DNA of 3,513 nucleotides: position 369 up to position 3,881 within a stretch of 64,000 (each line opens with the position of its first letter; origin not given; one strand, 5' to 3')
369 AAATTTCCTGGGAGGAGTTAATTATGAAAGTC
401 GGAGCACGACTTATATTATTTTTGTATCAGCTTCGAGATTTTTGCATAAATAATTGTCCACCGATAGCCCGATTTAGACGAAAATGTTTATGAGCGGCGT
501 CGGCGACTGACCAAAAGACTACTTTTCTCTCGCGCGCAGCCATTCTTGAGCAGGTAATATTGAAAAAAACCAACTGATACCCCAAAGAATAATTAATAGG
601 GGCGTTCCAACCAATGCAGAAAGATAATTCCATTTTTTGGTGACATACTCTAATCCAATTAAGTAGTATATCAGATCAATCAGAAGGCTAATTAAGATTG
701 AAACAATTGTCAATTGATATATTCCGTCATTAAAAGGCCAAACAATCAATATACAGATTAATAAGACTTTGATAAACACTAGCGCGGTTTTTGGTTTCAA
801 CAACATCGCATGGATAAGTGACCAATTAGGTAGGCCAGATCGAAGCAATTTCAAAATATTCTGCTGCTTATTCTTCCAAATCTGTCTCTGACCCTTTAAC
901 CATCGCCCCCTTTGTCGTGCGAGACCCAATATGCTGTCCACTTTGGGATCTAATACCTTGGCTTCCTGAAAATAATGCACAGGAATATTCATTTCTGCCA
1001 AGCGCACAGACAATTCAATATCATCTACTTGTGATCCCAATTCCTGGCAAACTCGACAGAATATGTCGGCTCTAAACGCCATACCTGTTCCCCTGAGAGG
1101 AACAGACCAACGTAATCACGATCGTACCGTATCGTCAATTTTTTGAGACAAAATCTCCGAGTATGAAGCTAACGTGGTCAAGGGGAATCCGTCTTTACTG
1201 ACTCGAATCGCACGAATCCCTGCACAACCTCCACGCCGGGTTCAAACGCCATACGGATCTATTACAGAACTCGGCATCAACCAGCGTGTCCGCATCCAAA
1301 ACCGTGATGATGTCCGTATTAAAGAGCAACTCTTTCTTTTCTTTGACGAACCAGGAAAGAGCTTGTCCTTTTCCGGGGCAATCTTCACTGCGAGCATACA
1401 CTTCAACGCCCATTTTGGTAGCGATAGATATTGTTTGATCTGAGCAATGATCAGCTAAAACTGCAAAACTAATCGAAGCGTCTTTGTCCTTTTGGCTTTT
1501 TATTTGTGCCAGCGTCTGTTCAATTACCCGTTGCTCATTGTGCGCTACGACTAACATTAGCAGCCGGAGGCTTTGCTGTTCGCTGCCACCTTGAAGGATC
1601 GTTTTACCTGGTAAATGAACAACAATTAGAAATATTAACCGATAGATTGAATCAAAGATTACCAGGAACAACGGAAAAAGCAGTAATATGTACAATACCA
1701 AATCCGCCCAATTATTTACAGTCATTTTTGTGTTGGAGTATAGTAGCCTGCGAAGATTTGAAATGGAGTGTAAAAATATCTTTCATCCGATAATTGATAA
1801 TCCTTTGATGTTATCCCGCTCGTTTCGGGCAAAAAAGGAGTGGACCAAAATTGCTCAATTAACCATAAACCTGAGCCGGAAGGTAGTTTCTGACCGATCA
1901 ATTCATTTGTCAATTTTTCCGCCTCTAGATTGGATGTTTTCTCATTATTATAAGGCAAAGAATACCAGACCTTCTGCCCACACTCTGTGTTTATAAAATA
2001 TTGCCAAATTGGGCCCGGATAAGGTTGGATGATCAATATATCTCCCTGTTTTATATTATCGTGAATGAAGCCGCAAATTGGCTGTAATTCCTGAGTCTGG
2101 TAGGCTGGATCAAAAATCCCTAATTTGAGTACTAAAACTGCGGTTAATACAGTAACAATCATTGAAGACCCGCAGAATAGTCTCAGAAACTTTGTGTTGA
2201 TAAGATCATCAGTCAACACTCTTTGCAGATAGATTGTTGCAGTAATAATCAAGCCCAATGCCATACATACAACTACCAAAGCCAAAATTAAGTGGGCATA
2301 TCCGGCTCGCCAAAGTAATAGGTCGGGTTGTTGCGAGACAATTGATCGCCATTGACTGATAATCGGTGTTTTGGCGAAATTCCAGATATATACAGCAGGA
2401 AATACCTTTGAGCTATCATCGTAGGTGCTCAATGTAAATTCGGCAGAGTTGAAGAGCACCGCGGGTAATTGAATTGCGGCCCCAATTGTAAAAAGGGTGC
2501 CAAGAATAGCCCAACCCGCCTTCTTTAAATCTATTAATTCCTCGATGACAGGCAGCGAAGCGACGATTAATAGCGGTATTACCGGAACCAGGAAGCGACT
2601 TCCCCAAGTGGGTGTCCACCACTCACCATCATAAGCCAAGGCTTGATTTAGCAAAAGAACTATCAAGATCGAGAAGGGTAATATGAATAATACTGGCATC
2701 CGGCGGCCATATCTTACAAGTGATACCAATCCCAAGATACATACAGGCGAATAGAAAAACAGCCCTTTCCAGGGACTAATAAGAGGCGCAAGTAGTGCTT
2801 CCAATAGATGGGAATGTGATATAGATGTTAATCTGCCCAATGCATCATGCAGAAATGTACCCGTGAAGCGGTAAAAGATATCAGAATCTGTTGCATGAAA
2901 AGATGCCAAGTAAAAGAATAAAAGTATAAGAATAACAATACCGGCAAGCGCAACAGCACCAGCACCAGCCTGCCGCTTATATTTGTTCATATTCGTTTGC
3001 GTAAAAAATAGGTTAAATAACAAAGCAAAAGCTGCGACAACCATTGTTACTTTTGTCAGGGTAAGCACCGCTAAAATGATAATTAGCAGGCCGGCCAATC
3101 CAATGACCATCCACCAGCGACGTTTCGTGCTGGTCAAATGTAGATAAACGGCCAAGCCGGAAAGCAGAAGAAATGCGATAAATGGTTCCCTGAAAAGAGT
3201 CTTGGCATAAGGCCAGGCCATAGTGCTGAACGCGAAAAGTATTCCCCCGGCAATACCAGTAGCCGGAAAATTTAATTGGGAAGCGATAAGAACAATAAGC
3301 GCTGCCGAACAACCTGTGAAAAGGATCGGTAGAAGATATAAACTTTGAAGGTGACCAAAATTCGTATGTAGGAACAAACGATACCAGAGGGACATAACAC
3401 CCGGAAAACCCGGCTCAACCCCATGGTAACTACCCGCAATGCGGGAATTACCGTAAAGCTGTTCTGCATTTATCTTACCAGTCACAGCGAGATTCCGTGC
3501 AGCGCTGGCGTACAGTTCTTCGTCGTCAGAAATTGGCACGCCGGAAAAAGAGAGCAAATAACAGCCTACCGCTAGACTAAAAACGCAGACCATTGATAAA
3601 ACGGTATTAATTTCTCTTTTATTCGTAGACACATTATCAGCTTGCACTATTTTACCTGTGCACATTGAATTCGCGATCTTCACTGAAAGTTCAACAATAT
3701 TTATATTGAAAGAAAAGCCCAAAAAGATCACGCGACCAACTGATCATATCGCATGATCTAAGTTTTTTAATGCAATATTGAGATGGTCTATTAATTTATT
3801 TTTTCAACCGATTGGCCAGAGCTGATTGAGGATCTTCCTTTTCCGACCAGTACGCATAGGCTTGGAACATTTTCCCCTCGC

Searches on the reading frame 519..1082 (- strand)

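Call 3: search_protein_families(library=pfam, proteins=[window:519-1082:-], max_evalue=0.01)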
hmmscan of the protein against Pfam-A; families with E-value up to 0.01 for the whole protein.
window:519-1082:- (187 aa): 1 family
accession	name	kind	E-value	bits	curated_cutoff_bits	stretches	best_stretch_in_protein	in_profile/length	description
PF13632.12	Glyco_trans_2_3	-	0.00069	19.9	27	1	16-115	94-195/198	Glycosyl transferase family group 2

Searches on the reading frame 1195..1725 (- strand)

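Call 3: search_protein_families(library=pfam, proteins=[window:1195-1725:-], max_evalue=0.01)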
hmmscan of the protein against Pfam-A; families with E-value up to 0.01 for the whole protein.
window:1195-1725:- (176 aa): 3 families
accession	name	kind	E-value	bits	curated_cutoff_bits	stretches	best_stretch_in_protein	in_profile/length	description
PF00535.33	Glycos_transf_2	-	2.1e-06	28.2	23.3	1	58-154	3-96/168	Glycosyl transferase family 2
PF13641.12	Glyco_tranf_2_3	-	6.7e-06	26.7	27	1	56-155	4-105/230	Glycosyltransferase like family 2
PF13704.12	Glyco_tranf_2_4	-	0.0029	18.5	27.5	1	62-157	1-93/98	Glycosyl transferase family 2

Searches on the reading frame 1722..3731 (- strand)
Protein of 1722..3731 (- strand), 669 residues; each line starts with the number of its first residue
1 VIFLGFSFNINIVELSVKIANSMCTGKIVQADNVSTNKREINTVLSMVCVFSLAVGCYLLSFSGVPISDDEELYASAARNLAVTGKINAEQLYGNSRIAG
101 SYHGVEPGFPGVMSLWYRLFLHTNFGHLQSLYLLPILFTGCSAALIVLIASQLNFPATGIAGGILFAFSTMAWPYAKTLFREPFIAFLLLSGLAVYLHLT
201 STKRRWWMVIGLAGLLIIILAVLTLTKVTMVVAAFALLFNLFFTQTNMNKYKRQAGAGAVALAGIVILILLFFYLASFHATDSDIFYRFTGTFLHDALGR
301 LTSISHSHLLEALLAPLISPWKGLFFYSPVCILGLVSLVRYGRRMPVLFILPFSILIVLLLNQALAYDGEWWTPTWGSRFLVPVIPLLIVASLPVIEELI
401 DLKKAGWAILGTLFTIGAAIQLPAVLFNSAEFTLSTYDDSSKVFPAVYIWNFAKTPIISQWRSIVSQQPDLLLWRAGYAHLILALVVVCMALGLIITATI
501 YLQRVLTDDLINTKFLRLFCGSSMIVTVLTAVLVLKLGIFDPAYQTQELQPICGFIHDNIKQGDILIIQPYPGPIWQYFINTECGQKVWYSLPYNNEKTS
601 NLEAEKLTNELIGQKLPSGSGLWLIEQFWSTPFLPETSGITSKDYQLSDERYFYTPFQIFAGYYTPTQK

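Call 3: search_protein_families(library=pfam, proteins=[window:1722-3731:-], max_evalue=0.01)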
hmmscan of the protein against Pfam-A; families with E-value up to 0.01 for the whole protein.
window:1722-3731:- (669 aa): 0 families

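Call 8: search_protein_families(library=ncbifam, proteins=[window:1722-3731:-], max_evalue=0.01)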
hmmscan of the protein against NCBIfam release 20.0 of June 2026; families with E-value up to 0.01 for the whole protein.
window:1722-3731:- (669 aa): 0 families

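Call 13: search_solved_structures(query=window:1722-3731:-, max_evalue=10)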
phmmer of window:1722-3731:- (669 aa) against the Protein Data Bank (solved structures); distinct sequences matched with E-value up to 10: 0.

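Call 49: find_homologous_proteins(query=window:1722-3593:-, max_evalue=0.001)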
Query window:1722-3593:- (623 aa): 49 proteins with E <= 0.001 among 8000 candidates.
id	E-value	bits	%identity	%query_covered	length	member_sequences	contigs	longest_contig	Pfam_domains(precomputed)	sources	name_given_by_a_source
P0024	1.0e-242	825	61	99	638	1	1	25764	-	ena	-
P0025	3.3e-238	810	59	99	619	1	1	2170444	-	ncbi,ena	-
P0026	1.1e-234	799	59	99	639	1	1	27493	-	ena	-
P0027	4.2e-229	780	58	99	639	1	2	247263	-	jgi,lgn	jgi:hypothetical protein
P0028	7.2e-229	779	59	99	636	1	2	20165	-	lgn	-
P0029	9.5e-225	766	100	57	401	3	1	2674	-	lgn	-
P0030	7.7e-219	746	57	99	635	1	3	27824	-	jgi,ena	-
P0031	6.3e-216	737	55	99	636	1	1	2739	-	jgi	jgi:hypothetical protein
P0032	6.3e-212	724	54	99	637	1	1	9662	-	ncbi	-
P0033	3.9e-211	721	54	100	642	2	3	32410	-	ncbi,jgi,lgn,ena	-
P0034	1.7e-210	719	53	99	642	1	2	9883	-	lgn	-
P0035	9.7e-200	683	50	100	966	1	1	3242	PF07228.18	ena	-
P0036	3.7e-198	678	52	99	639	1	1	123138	-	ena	-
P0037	3.1e-196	672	53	97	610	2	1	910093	-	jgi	jgi:hypothetical protein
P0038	5.2e-195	668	52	100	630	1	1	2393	-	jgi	jgi:hypothetical protein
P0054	2.1e-129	451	40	99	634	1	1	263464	-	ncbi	-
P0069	1.4e-70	257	31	92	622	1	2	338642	-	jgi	jgi:hypothetical protein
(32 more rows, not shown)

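Call 50: find_encoding_contigs(protein=P0054, flank=10000, max_places=1)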
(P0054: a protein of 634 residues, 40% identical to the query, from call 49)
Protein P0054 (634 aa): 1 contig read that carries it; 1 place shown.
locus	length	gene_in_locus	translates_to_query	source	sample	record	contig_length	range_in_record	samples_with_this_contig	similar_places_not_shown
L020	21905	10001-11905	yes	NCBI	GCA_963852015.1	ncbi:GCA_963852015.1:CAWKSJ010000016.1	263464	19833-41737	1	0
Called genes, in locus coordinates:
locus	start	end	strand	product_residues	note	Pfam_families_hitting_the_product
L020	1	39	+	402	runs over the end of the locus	PF06013:WXG100 (faint), PF13529:Peptidase_C39_2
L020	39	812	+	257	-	-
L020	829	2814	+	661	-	PF00069:Pkinase, PF07714:PK_Tyr_Ser-Thr, PF01636:APH (faint), PF03109:ABC1 (weak), PF06439:3keto-disac_hyd (weak)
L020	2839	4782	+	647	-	PF00069:Pkinase, PF07714:PK_Tyr_Ser-Thr, PF02608:Bmp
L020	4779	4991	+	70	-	-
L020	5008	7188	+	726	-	PF00069:Pkinase, PF03109:ABC1 (faint), PF07714:PK_Tyr_Ser-Thr, PF13407:Peripla_BP_4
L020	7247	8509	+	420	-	PF00069:Pkinase, PF03109:ABC1 (faint), PF07714:PK_Tyr_Ser-Thr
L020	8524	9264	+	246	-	PF00069:Pkinase, PF03109:ABC1 (faint), PF07714:PK_Tyr_Ser-Thr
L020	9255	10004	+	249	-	PF08239:SH3_3 (weak)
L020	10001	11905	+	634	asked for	-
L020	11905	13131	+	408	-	PF00535:Glycos_transf_2, PF13641:Glyco_tranf_2_3, PF13632:Glyco_trans_2_3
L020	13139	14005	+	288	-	PF01061:ABC2_membrane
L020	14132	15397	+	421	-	PF00005:ABC_tran, PF14524:Wzt_C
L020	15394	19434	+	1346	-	PF13439:Glyco_transf_4, PF13579:Glyco_trans_4_4 (weak), PF00535:Glycos_transf_2, PF10111:Glyco_tranf_2_2 (weak), PF13641:Glyco_tranf_2_3, PF00535:Glycos_transf_2, PF10111:Glyco_tranf_2_2 (weak), PF13641:Glyco_tranf_2_3, +2 more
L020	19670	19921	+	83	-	-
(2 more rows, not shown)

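Call 51: find_encoding_contigs(protein=P0069, flank=10000, max_places=1)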
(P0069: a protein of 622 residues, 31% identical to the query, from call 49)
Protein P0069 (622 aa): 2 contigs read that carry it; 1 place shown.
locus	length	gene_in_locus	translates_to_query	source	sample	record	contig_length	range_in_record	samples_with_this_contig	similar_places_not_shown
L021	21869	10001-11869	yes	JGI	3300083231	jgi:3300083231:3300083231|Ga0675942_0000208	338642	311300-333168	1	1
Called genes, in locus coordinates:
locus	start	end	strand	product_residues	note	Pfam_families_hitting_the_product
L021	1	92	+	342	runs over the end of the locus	PF02378:PTS_EIIC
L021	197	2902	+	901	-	PF01074:Glyco_hydro_38N, PF09261:Alpha-mann_mid, PF07748:Glyco_hydro_38C, PF17677:Glyco_hydro38C2 (faint)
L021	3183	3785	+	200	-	-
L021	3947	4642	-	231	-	PF01209:Ubie_methyltran (weak), PF13489:Methyltransf_23, PF13847:Methyltransf_31, PF08241:Methyltransf_11, PF08242:Methyltransf_12, PF13649:Methyltransf_25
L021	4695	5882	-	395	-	PF04055:Radical_SAM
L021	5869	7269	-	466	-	PF04055:Radical_SAM, PF13186:SPASM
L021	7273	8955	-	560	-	-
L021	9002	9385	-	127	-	-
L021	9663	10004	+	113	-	-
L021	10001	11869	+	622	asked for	-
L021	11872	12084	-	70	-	-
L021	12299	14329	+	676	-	PF22745:Nlig-Ia, PF01653:DNA_ligase_aden, PF03120:OB_DNA_ligase, PF03119:DNA_ligase_ZBD, PF14520:HHH_5 (weak), PF12826:HHH_2, PF00533:BRCT, PF12738:PTCB-BRCT (weak), +2 more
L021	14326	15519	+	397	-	PF17785:PUA_3, PF10672:Methyltrans_SAM, PF02475:TRM5-TYW2_MTfase (weak), PF03602:Cons_hypoth95 (weak), PF13847:Methyltransf_31 (weak)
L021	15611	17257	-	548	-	PF00512:HisKA, PF02518:HATPase_c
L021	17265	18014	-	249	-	PF00072:Response_reg, PF00486:Trans_reg_C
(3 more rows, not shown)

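Call 67: predict_structure(alignment_id=A5)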
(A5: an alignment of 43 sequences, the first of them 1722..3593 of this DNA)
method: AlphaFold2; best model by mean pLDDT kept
length: 623 residues; sequences in the alignment: 43
mean_pLDDT: 87.8   pTM: 0.91
mean pLDDT of the five models: 87.8, 87.6, 87.4, 86.6, 85.7
residues with pLDDT >= 90: 370; 70-90: 182; 50-70: 68; < 50: 3
segments of 3 or more residues with pLDDT < 50: none
pLDDT, mean of each block of 10 residues (from residue 1): 97 96 92 92 88 73 94 91 96 98 96 97 97 97 97 83 91 93 93 80 54 67 64 64 79 85 91 94 98 95 96 93 76 95 98 97 98 95 76 67 86 86 93 96 98 93 80 95 97 94 92 88 91 86 83 69 78 85 80 69 91 91 69
secondary structure, 60 per line:
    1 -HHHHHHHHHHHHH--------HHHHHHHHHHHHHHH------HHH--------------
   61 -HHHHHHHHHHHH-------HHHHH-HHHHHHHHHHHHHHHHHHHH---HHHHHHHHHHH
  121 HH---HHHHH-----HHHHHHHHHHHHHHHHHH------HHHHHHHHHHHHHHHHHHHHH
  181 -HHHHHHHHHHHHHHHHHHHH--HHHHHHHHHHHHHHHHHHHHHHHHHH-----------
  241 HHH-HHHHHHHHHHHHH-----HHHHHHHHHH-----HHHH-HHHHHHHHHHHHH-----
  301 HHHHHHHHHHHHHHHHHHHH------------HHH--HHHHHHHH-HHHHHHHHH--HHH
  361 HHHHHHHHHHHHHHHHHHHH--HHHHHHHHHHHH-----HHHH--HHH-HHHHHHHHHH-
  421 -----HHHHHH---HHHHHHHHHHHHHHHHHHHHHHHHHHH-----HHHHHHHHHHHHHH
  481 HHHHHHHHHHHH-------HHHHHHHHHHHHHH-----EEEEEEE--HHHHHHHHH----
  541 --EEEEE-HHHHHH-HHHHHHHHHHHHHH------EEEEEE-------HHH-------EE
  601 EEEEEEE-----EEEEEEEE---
elements in order: H2-14 H23-37 H62-73 H81-85 H87-106 H110-122 H126-130 H136-153 H160-180 H182-201 H204-229 H245-257 H263-272 H278-281 H283-295 H301-320 H338-345 H347-355 H358-380 H383-394 H400-403 H410-419 H426-431 H435-461 H467-492 H500-513 E519-525 H528-536 E543-547 H549-554 H556-569 E576-581 E599-607 E613-620

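Call 69: fold_search(model_id=the predicted structure, library=pdb)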
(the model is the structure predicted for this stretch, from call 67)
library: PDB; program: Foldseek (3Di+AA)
matches with E <= 10: 656; with E <= 0.001: 26
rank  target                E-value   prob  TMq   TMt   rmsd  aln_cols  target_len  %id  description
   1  5f15                  8.6e-08  1.00  0.46  0.51   9.7       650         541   14  Crystal Structure of ArnT from Cupriavidus metallidurans bound to Undecaprenyl phosphate (released 2016-02-17)
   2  5ezm                  2.2e-07  1.00  0.45  0.50   9.7       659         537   14  Crystal Structure of ArnT from Cupriavidus metallidurans in the apo state (released 2016-02-17)
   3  6gxc_A                4.7e-07  1.00  0.39  0.35  15.4       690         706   10  Bacterial oligosaccharyltransferase PglB in complex with an inhibitory peptide and a reactive lipid-linked oligosaccha (released 2018-11-14)
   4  9n9j_I                7.4e-07  1.00  0.39  0.35  17.9       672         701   11  Structure of a GRP94 folding intermediate engaged with a CCDC134- and FKBP11-bound secretory translocon (released 2025-11-19)
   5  7oci_F                1.5e-06  1.00  0.41  0.40  14.3       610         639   12  Cryo-EM structure of yeast Ost6p containing oligosaccharyltransferase complex (released 2022-02-16)
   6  6s7o_A                2.5e-06  1.00  0.42  0.40  14.8       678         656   10  Cryo-EM structure of human oligosaccharyltransferase complex OST-A (released 2019-12-18)
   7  5ogl_A                2.5e-06  1.00  0.38  0.35  15.5       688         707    9  Structure of bacterial oligosaccharyltransferase PglB in complex with an acceptor peptide and an lipid-linked oligosac (released 2017-10-25)
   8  8age_A                2.9e-06  1.00  0.42  0.40  14.6       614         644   10  Structure of yeast oligosaccharylransferase complex with acceptor peptide bound (released 2022-12-07)
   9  8pn9_A                4.2e-06  1.00  0.41  0.40  14.7       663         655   10  Structure of human oligosaccharyltransferase OST-A complex bound to NGI-1 (released 2024-05-08)
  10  8b6l_I                5.2e-06  1.00  0.39  0.36  16.9       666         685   10  Subtomogram average of the human Sec61-TRAP-OSTA-translocon (released 2022-12-07)
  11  6ezn_F                6.1e-06  1.00  0.41  0.40  15.3       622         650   11  Cryo-EM structure of the yeast oligosaccharyltransferase (OST) complex (released 2018-01-17)
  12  5gmy_A                1.1e-05  1.00  0.39  0.30  18.9       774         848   10  Crystal structure of the Archaeoglobus fulgidus oligosaccharyltransferase (O29867_ARCFU) tethered with an acceptor pep (released 2017-02-01)
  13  8agb_A                1.2e-05  1.00  0.42  0.41  14.8       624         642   12  Structure of yeast oligosaccharylransferase complex with lipid-linked oligosaccharide bound (released 2022-12-07)
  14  6c26_A                1.5e-05  1.00  0.41  0.40  15.5       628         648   12  The Cryo-EM structure of a eukaryotic oligosaccharyl transferase complex (released 2018-01-31)
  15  3wak                  1.7e-05  1.00  0.39  0.30  14.7       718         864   10  Crystal structure of the Archaeoglobus fulgidus oligosaccharyltransferase (O29867_ARCFU) in the apo form (released 2013-10-30)
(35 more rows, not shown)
